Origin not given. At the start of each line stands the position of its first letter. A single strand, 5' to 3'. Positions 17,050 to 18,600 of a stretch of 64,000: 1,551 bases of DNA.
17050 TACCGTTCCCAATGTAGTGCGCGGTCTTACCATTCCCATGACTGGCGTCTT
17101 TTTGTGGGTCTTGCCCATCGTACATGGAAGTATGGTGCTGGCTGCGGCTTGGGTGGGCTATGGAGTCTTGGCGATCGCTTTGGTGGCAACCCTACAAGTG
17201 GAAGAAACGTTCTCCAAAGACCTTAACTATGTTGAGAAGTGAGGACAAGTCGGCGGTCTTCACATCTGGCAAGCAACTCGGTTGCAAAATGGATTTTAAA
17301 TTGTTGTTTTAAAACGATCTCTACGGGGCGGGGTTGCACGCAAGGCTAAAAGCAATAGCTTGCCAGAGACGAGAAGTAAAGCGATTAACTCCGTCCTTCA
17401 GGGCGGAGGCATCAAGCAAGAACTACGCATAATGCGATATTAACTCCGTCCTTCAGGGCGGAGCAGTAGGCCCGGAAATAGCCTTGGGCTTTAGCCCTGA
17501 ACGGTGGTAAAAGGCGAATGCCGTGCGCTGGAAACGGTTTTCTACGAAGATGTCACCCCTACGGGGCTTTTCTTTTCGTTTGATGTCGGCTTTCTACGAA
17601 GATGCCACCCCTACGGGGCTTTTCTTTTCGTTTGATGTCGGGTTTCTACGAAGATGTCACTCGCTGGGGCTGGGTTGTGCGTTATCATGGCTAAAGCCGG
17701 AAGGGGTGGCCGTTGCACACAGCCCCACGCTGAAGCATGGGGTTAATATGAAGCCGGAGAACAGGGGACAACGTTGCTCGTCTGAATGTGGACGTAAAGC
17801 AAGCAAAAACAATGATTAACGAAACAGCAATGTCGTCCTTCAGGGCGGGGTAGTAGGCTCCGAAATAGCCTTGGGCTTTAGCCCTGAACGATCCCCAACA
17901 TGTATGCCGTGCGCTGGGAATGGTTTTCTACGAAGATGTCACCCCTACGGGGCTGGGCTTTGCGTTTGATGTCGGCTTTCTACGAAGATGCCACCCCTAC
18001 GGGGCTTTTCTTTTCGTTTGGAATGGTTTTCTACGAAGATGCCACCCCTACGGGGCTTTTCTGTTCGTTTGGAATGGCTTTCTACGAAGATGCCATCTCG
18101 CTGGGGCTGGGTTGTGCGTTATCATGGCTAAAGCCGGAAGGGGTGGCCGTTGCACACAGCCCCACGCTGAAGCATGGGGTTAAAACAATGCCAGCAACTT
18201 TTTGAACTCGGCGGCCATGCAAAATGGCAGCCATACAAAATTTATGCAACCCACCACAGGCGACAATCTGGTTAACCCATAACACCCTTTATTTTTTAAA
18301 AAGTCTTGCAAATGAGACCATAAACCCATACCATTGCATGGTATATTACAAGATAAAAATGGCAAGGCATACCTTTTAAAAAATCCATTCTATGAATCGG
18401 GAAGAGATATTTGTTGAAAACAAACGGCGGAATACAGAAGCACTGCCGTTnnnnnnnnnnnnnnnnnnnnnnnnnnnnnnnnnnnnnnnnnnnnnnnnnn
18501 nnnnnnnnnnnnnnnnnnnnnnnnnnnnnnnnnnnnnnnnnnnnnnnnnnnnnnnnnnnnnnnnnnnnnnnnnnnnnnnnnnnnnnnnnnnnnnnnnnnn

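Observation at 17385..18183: Mosaic array of short hairpin modules upstream of the DGR target (two tandem composite elements)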

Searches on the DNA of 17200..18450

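Call 5: search_rna_families(source=window, start=17200, end=18450, threshold=evalue, max_evalue=10, show_alignments=6)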
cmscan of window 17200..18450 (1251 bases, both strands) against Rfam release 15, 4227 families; matches with E-value up to 10: 3.
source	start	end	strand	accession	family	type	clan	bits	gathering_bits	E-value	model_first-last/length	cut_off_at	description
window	17492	17571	+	RF02944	c4-2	Gene; sRNA;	CL00128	17.1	41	3.1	1-79/79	no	c4-2 RNA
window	18151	18230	-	RF02871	ncS54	Gene; sRNA;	-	15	43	2.8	1-79/79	no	Burkholderia sRNA 54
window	17389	17408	+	RF02656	sot0042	Gene; sRNA;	-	12.3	88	2.1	154-173/174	no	Sense overlapping transcript RNA 0042 (sot)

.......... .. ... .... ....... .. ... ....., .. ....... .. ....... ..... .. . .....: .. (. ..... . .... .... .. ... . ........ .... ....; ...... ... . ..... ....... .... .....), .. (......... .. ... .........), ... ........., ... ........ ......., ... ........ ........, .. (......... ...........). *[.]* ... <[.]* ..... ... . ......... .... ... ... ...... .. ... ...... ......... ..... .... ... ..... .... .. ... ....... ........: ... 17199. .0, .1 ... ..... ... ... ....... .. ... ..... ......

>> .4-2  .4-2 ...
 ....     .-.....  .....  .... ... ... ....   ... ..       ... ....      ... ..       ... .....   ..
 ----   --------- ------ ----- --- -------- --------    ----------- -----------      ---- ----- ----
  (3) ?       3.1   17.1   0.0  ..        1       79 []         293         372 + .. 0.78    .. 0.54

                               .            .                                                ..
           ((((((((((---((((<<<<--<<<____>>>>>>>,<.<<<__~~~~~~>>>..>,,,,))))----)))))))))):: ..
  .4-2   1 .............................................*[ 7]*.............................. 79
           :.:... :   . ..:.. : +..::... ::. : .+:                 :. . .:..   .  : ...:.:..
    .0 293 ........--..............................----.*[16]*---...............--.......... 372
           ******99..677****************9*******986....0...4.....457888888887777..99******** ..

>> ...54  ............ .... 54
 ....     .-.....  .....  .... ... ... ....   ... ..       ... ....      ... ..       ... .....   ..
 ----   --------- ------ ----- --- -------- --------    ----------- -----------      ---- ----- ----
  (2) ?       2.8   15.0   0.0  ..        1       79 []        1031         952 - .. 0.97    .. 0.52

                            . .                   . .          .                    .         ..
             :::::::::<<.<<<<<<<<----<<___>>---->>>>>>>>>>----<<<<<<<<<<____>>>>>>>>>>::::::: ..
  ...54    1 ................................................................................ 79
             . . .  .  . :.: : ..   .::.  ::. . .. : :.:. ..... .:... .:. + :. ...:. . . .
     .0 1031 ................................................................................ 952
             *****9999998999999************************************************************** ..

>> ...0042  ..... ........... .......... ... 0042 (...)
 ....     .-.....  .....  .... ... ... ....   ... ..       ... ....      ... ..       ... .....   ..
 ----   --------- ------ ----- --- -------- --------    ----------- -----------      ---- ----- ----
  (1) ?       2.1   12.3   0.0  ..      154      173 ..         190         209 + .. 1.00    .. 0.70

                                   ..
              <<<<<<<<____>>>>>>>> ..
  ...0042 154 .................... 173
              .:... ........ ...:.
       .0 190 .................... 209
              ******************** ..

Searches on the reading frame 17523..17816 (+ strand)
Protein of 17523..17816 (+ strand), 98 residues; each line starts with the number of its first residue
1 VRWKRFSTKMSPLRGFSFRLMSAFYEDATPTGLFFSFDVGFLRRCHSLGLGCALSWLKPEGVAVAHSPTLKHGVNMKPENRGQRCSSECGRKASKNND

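Call 35: find_homologous_proteins(query=window:17523-17816:+, max_evalue=0.001)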
Query window:17523-17816:+ (98 aa): 2 proteins with E <= 0.001 among 2 candidates.
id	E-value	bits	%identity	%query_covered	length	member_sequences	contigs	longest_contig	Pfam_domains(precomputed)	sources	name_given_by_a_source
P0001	2.1e-62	225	100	100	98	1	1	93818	-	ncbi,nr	ncbi:MAG: hypothetical protein J0L94_08325 [Rhodothermia bacterium]|nr:hypothetical protein [Rhodoth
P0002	4.7e-37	144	63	82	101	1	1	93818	-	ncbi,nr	ncbi:MAG: hypothetical protein J0L94_08330 [Rhodothermia bacterium]|nr:hypothetical protein [Rhodoth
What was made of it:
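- Checked: They are the MAG's 'hypothetical proteins' J0L94_08325 and J0L94_08330 (call 35), which fits translated repeats.
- Tried and rejected: A search with the repeat-derived ORF found only the window's own two ORFs (call 35).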
